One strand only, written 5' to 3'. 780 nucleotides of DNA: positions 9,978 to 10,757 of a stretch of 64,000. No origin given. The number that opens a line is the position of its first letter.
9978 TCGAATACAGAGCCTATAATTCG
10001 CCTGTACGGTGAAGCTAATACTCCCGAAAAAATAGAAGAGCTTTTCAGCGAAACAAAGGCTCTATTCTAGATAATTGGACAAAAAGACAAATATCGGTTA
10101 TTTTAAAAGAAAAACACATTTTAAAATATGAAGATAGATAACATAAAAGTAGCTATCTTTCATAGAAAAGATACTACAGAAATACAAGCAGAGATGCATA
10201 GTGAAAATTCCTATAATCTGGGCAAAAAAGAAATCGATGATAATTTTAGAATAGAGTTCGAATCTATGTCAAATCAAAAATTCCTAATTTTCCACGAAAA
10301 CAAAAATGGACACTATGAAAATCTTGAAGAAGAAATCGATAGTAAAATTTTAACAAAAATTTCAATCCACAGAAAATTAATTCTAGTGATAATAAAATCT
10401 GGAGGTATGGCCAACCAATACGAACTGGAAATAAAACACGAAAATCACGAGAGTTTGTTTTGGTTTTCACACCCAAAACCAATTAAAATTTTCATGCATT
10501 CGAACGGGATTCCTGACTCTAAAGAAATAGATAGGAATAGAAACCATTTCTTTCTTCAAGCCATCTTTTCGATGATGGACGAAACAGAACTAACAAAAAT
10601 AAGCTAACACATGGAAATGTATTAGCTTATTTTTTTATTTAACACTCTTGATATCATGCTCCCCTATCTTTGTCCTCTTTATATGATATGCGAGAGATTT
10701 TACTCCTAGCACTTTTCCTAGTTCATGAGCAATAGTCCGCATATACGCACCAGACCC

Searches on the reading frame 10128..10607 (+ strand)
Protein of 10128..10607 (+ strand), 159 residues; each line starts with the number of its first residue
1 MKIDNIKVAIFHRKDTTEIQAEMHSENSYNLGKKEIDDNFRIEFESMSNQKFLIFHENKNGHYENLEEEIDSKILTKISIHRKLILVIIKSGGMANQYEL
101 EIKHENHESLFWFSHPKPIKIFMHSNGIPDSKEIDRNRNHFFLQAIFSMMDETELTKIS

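Call 21: find_encoding_contigs(protein=window:10128-10607:+, flank=10000, max_places=6)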
Protein window:10128-10607:+ (159 aa): 2 contigs read that carry it; 1 place shown.
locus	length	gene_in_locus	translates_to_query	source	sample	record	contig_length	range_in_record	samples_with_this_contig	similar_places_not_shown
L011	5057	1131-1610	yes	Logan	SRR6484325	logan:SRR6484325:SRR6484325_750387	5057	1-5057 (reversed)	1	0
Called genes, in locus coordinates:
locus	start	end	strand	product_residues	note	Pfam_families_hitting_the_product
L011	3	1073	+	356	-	?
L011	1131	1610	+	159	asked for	-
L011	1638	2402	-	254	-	PF01509:TruB_N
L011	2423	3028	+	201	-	PF05198:IF3_N, PF00707:IF3_C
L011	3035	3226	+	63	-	PF01632:Ribosomal_L35p (weak)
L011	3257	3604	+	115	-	PF00453:Ribosomal_L20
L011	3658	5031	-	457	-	PF23023:Anti-Pycsar_Apyc1, PF00753:Lactamase_B, PF16661:Lactamase_B_6, PF12706:Lactamase_B_2 (weak), PF10996:Beta-Casp, PF07521:RMMBL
